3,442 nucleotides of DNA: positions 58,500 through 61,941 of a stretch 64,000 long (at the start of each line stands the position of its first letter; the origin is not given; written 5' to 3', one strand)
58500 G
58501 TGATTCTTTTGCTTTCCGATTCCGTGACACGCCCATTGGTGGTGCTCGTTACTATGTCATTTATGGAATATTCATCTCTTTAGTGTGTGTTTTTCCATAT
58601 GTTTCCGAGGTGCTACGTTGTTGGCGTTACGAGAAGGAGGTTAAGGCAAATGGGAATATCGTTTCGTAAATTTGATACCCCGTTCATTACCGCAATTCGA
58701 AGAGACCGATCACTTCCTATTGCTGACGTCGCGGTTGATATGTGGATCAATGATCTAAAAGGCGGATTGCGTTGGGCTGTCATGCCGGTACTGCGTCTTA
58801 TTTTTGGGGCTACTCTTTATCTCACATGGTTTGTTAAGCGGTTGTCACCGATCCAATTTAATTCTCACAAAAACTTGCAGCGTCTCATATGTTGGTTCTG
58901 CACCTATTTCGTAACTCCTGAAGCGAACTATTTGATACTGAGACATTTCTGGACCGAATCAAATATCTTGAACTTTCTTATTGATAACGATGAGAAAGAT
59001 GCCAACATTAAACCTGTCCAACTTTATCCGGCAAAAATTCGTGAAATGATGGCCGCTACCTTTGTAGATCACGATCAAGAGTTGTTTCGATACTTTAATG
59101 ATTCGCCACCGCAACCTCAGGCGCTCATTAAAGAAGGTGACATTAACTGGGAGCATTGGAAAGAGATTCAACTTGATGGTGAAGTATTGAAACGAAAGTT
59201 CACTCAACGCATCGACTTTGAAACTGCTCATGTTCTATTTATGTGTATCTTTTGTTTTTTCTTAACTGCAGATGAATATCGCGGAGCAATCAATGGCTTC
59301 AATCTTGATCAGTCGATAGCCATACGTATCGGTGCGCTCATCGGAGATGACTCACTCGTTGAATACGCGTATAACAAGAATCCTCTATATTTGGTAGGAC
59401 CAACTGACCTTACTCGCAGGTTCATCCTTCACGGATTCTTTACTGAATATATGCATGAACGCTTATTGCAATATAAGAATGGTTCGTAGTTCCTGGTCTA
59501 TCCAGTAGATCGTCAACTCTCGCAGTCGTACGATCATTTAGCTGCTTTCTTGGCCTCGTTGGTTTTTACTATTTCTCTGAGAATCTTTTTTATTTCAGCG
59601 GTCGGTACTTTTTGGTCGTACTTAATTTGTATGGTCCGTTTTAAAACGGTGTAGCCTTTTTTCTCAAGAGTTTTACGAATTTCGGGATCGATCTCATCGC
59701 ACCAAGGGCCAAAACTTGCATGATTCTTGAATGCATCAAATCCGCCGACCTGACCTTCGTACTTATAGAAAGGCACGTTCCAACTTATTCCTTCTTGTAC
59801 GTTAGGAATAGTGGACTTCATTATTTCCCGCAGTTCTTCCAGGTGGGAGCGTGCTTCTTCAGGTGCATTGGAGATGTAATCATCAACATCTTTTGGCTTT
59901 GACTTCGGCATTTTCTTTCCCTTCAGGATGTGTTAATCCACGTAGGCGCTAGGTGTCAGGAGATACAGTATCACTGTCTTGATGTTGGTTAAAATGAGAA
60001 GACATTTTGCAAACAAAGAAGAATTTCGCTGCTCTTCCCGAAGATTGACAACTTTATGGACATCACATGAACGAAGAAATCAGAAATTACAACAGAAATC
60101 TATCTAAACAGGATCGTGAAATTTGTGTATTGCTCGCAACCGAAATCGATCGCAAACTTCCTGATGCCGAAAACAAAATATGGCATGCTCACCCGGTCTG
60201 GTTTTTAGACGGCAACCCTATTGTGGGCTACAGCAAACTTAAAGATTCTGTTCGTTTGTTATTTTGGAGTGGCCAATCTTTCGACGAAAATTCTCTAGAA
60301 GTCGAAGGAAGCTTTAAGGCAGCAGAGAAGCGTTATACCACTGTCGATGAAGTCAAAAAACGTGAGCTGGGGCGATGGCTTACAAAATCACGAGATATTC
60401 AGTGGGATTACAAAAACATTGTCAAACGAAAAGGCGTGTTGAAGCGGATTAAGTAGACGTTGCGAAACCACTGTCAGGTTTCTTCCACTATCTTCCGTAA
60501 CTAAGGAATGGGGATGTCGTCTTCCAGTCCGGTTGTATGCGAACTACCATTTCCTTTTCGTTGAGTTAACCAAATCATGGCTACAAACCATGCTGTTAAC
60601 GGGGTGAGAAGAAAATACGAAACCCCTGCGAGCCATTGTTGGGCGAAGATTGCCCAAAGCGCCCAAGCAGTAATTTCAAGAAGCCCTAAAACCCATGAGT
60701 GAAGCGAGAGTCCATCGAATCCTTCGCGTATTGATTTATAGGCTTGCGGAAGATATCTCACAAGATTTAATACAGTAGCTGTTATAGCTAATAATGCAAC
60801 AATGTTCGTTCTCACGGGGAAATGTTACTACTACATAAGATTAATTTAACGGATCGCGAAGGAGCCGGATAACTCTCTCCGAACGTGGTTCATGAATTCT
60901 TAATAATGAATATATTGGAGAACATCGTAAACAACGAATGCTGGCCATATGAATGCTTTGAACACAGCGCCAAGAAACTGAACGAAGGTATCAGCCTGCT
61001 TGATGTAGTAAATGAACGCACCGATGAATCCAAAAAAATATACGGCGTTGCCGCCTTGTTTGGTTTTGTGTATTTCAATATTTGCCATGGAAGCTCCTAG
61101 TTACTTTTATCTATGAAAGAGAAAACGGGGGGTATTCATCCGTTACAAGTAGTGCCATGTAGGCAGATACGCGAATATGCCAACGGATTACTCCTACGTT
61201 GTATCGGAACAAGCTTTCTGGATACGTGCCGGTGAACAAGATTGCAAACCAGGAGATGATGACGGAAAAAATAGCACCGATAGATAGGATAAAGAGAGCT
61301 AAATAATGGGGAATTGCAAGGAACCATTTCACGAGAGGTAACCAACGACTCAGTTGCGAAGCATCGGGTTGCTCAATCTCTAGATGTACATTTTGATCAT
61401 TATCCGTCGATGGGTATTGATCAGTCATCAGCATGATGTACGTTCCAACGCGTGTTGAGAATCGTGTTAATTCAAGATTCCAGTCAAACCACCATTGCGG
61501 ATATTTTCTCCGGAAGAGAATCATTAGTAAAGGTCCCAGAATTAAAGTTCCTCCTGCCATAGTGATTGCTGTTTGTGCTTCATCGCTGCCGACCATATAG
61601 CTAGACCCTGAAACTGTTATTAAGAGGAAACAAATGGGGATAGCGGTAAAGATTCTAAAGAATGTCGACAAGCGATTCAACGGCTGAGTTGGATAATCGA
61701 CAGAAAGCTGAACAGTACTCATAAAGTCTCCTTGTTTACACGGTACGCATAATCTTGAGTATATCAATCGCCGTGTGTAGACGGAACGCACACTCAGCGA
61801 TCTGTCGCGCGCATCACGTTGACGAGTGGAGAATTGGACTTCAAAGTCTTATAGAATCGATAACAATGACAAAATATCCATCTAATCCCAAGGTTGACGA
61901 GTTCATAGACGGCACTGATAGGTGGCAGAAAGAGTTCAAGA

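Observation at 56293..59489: Orphan four-gene operon: KAS III-like condensing enzyme + heme-oxygenase-like (di-iron type) protein + His-rich membrane protein + unknown membrane-associated protein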

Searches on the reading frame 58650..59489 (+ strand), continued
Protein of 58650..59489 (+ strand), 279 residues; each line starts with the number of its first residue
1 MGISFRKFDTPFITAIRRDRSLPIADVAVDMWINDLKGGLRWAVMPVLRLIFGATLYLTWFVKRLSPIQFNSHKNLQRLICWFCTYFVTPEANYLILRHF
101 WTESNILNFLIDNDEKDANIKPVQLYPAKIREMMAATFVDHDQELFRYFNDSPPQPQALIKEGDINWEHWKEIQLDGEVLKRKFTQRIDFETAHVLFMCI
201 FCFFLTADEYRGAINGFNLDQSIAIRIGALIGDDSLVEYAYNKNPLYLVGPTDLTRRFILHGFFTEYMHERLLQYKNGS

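Call 29: predict_structure(alignment_id=A1)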
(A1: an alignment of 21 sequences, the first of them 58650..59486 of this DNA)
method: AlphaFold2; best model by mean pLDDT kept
length: 279 residues; sequences in the alignment: 21
mean_pLDDT: 83.8   pTM: 0.85
mean pLDDT of the five models: 83.8, 83.1, 82.6, 81.5, 81.4
residues with pLDDT >= 90: 96; 70-90: 151; 50-70: 26; < 50: 6
segments of 3 or more residues with pLDDT < 50: 1-4
pLDDT, mean of each block of 10 residues (from residue 1): 56 82 85 83 83 87 80 89 94 94 95 78 93 86 87 85 93 91 90 88 83 71 90 84 57 68 89 88
secondary structure, 60 per line:
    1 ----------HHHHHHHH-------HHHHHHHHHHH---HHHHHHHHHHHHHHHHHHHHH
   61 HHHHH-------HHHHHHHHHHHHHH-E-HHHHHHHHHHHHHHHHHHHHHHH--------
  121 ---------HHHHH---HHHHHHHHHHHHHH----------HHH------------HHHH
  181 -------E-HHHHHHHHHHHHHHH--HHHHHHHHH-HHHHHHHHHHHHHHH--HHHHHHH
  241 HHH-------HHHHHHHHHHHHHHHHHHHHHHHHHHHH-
elements in order: H11-18 H26-36 H40-65 H73-86 H90-112 H130-134 H138-151 H177-180 H190-204 H207-215 H217-231 H234-243 H251-278

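Call 34: fold_search(model_id=the predicted structure, library=pdb)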
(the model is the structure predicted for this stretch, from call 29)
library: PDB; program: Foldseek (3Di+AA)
matches with E <= 10: 145; with E <= 0.001: 0
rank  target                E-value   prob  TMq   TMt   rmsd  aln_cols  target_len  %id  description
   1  2gm7_A                8.8e-01  0.06  0.14  0.16  19.3       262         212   12  TenA Homolog/Thi-4 Thiaminase from Pyrobaculum Aerophilum (released 2006-04-18)
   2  8j0u                  1.2e+00  0.07  0.14  0.19  18.7       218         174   13  Crystal structure of horse spleen L-ferritin A115T mutant at -180deg Celsius. (released 2023-05-03)
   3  4wd7_E                1.2e+00  0.05  0.14  0.14  25.0       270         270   12  Crystal structure of a bacterial Bestrophin homolog from Klebsiella pneumoniae by Zn-SAD phasing (released 2014-10-01)
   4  5a63_C                1.4e+00  0.03  0.12  0.14  22.1       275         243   12  Cryo-EM structure of the human gamma-secretase complex at 3.4 angstrom resolution. (released 2015-08-05)
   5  6ivm_B                1.4e+00  0.03  0.12  0.12  24.1       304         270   12  Crystal structure of a membrane protein P143A (released 2019-11-06)
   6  9pj2_F                1.5e+00  0.05  0.14  0.14  21.0       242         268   17  Crystal structure of non-haem diiron azetidine synthase from Streptomyces cacaoi var. asoensis complexed with iron, L- (released 2025-12-24)
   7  9j3v_F                1.5e+00  0.06  0.15  0.17  19.3       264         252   14  Fe2+/Fe2+ PolF-L-isoleucine complex (released 2025-10-08)
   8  9n1x                  1.5e+00  0.04  0.14  0.13  20.1       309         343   12  Crystal Structure of N-oxygenase HrmI with the diferrous cofactor (released 2025-08-20)
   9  8i81                  1.6e+00  0.06  0.13  0.19  18.7       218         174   13  Crystal structure of horse spleen L-ferritin A115G mutant at -180deg Celsius. (released 2023-03-01)
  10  9kn7                  1.6e+00  0.05  0.14  0.18  19.4       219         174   11  Crystal structure of Horse spleen L-ferritin mutant (Fr-E53F/E56F/E57F/R59L/E60F/E63F) (released 2025-03-05)
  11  9n1a                  1.6e+00  0.05  0.16  0.14  18.9       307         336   13  crystal structure of diferric HrmI from Streptomyces griseoflavus (released 2025-08-20)
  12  9kp5                  1.7e+00  0.06  0.13  0.19  18.6       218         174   13  Crystal structure of Horse spleen L-ferritin mutant (E56F/R59F) (released 2025-03-05)
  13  9kpa                  1.7e+00  0.06  0.13  0.19  18.6       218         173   13  Crystal structure of Horse spleen L-ferritin mutant (R59F) (released 2025-03-05)
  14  9prr_E                1.7e+00  0.04  0.13  0.13  19.3       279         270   15  X-ray crystal structure of Streptomyces cacaoi PolF in complex with iron and L-isoleucine (released 2025-10-15)
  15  6jef                  1.8e+00  0.06  0.13  0.18  17.4       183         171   12  Crystal structure of apo-R168C/L169C-Fr (released 2019-12-11)
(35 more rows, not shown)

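Call 36: search_solved_structures(query=A1, max_evalue=10)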
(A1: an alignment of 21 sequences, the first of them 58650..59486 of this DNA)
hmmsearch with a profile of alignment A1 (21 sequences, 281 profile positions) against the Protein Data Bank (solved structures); distinct sequences matched with E-value up to 10: 0.

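Call 79: search_protein_families(library=ncbifam, proteins=[L041:4231-5319:+, L001:6213-7328:+, L024:4206-5297:+, L010:3593-4687:+], max_evalue=1e-20)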
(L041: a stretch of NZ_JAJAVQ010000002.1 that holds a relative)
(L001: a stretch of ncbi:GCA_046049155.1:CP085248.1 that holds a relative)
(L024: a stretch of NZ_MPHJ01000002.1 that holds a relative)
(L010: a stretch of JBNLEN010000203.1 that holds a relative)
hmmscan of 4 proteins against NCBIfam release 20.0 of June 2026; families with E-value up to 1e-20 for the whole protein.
L041:4231-5319:+ (363 aa): 3 families
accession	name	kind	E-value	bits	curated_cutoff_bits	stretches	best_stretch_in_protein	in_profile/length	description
NF005293.2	PRK06816.1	subfamily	1.9e-110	369.5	450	1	1-363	2-378/378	StlD/DarB family beta-ketosynthase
NF053539.1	resorcinol_DarB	exception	3.9e-98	329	550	1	1-363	4-377/377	dialkylresorcinol biosynthesis protein DarB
NF006829.0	PRK09352.1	subfamily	4.1e-25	88.4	249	1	2-345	7-305/322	beta-ketoacyl-ACP synthase 3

L001:6213-7328:+ (371 aa): 3 families
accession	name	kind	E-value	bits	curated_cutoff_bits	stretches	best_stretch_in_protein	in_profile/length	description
NF005293.2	PRK06816.1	subfamily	2.5e-111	372.4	450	1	3-366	1-378/378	StlD/DarB family beta-ketosynthase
NF053539.1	resorcinol_DarB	exception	3.1e-97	326.1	550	1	2-366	2-377/377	dialkylresorcinol biosynthesis protein DarB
NF006829.0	PRK09352.1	subfamily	1.4e-23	83.4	249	1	2-348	4-305/322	beta-ketoacyl-ACP synthase 3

L024:4206-5297:+ (364 aa): 4 families
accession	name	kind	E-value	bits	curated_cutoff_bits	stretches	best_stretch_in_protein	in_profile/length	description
NF005293.2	PRK06816.1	subfamily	1.2e-115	386.6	450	1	1-364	2-378/378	StlD/DarB family beta-ketosynthase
NF053539.1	resorcinol_DarB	exception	1.5e-104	350.1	550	1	1-364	4-377/377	dialkylresorcinol biosynthesis protein DarB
NF006829.0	PRK09352.1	subfamily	3.9e-28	98.4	249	1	2-345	7-304/322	beta-ketoacyl-ACP synthase 3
TIGR00747.1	fabH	subfamily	1.6e-21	76.7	292.1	1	2-345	5-305/322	beta-ketoacyl-ACP synthase III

L010:3593-4687:+ (365 aa): 3 families
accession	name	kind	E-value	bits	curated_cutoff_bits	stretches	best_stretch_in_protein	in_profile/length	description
NF005293.2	PRK06816.1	subfamily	9.8e-119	396.8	450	1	1-365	2-378/378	StlD/DarB family beta-ketosynthase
NF053539.1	resorcinol_DarB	exception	3.1e-101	339.2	550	1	1-365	4-377/377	dialkylresorcinol biosynthesis protein DarB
NF006829.0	PRK09352.1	subfamily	1.5e-27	96.4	249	1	2-347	7-305/322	beta-ketoacyl-ACP synthase 3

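Call 84: search_protein_families(library=padloc, proteins=[window:58650-59486:+], max_evalue=0.01)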
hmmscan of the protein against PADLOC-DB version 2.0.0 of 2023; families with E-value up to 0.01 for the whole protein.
window:58650-59486:+ (279 aa): 0 families

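Call 87: search_dna_similar(query=window:58650-59486:+, collection=plasmids, mode=protein, max_rows=15)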
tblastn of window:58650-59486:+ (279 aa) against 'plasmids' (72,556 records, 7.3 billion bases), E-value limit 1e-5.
Records with a match: 2; places in all: 2; records where one place covers at least 80% of the query: 1.
Best place of each record, by identity: <60% 2.
By first word of the organism name: Pseudoalteromonas 1; Nostoc 1.
By predicted mobility (MOB-suite, as given by PLSDB): non-mobilizable 1; conjugative 1.
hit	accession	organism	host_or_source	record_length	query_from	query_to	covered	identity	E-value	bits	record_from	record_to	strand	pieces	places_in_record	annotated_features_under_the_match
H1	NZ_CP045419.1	Pseudoalteromonas sp. THAF3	pure culture,Surface of a polyethylene ...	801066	2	279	100%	51.3%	9e-81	272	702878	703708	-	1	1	hypothetical protein | iron-containing redox enzyme family protein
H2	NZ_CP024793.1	Nostoc flagelliforme CCNUN1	cell culture,desert soil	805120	15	160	52%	34.0%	3e-14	80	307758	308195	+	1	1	none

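Call 88: get_annotated_region(hit=H1, flank=6000)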
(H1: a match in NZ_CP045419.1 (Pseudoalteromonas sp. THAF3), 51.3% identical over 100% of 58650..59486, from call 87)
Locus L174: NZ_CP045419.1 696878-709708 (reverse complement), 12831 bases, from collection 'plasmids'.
description: Pseudoalteromonas sp. THAF3 plasmid pTHAF3_a, complete sequence
organism: Pseudoalteromonas sp. THAF3 (NCBI taxid 2587843)
taxonomy: Bacteria; Pseudomonadota; Gammaproteobacteria; Alteromonadales; Pseudoalteromonadaceae; Pseudoalteromonas; Pseudoalteromonas sp. THAF3
host: -; source: pure culture,Surface of a polyethylene microplastic particle present in tank 6 of a marine aquarium ...; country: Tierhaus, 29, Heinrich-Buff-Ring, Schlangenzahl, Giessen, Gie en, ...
typing (MOB-suite, as given by PLSDB): non-mobilizable
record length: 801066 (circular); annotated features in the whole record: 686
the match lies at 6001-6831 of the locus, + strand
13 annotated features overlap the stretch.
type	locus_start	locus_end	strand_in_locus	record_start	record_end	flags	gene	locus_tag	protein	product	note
CDS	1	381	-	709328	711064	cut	-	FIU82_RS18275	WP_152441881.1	methyltransferase domain-containing protein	-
CDS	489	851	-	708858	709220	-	-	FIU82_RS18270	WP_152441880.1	hypothetical protein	-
CDS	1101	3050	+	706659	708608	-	-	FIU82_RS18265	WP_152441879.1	sensor domain-containing diguanylate cyclase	GO:0009966 - regulation of signal transduction [Evidence IEA]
CDS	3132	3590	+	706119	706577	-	nudB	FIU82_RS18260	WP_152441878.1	dihydroneopterin triphosphate diphosphatase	GO:0046656 - folic acid biosynthetic process [Evidence IEA]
CDS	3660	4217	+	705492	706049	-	-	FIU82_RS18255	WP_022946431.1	hypothetical protein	-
CDS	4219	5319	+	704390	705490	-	-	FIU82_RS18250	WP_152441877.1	beta-ketoacyl-ACP synthase III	-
CDS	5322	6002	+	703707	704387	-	-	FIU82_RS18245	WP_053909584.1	iron-containing redox enzyme family protein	-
CDS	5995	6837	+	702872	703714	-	-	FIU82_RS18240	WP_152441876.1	hypothetical protein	-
CDS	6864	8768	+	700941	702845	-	-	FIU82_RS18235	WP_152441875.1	hypothetical protein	-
CDS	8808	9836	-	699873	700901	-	-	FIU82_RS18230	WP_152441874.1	NADP-dependent oxidoreductase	-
CDS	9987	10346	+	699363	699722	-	-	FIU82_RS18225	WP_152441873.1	MerC domain-containing protein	-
CDS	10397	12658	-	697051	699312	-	-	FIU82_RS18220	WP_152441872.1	TonB-dependent receptor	-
CDS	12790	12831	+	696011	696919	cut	-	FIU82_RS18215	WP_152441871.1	histone deacetylase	-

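Call 89: get_annotated_region(hit=H2, flank=8000)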
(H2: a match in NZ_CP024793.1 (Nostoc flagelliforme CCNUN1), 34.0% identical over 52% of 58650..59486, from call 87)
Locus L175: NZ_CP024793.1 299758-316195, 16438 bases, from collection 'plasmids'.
description: Nostoc flagelliforme CCNUN1 plasmid pNFSY08, complete sequence
organism: Nostoc flagelliforme CCNUN1 (NCBI taxid 2038116)
taxonomy: Bacteria; Cyanobacteriota; Cyanophyceae; Nostocales; Nostocaceae; Nostoc; Nostoc flagelliforme; Nostoc flagelliforme CCNUN1
host: -; source: cell culture,desert soil; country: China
typing (MOB-suite, as given by PLSDB): conjugative; replicon rep_cluster_317; relaxase MOBP,MOBV,MOBV; mating-pair formation MPF_T
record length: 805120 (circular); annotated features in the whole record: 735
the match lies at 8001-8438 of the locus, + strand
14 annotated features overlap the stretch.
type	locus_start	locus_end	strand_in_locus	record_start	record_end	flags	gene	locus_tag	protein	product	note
CDS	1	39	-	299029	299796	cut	-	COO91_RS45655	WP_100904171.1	ParA family protein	-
CDS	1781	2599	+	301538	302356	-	-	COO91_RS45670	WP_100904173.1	hypothetical protein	-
CDS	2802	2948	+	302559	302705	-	-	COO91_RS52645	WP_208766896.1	hypothetical protein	-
CDS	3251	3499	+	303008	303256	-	-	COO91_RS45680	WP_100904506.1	hypothetical protein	-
CDS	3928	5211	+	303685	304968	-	-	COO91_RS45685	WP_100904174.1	cytochrome P450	-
CDS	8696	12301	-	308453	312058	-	-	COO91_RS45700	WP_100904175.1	plasmid replication protein, CyRepA1 family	-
CDS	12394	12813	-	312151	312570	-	-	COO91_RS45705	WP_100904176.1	hypothetical protein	-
CDS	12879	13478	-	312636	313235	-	-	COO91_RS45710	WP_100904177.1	alpha-ketoglutarate-dependent dioxygenase AlkB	-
CDS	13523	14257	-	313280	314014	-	-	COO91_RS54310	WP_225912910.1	BRO family protein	-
CDS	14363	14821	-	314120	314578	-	-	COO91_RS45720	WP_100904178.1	DUF1392 domain-containing protein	-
CDS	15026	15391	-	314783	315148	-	-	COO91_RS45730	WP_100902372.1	four helix bundle protein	-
CDS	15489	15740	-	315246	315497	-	-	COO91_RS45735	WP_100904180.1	hypothetical protein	-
CDS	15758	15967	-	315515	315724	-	-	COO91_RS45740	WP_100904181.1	hypothetical protein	-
CDS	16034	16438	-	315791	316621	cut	-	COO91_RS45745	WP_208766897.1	hypothetical protein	-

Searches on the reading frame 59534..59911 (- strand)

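Call 51: search_protein_families(library=pfam, proteins=[window:59534-59911:-], max_evalue=0.001)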
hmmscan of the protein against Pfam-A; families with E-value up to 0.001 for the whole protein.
window:59534-59911:- (125 aa): 2 families
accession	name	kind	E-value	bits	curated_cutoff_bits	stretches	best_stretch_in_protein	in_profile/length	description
PF08818.16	DUF1801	-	1.6e-17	64.1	27.2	1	21-114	2-84/85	Domain of unknown function (DU1801)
PF18899.5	DUF5655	-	0.00012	22.5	24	1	9-111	1-102/109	Domain of unknown function (DUF5655)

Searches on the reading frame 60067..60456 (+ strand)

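Call 51: search_protein_families(library=pfam, proteins=[window:60067-60456:+], max_evalue=0.001)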
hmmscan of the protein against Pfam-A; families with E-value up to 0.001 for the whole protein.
window:60067-60456:+ (129 aa): 1 family
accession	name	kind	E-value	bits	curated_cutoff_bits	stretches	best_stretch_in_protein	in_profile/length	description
PF08818.16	DUF1801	-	2.5e-06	28.2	27.2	1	17-107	2-83/85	Domain of unknown function (DU1801)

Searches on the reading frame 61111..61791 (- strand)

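Call 51: search_protein_families(library=pfam, proteins=[window:61111-61791:-], max_evalue=0.001)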
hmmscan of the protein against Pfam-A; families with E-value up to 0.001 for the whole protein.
window:61111-61791:- (226 aa): 1 family
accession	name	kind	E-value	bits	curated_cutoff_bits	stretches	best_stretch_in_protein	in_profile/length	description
PF14333.11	DUF4389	-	2.6e-15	56.5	25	1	154-223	6-74/76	Domain of unknown function (DUF4389)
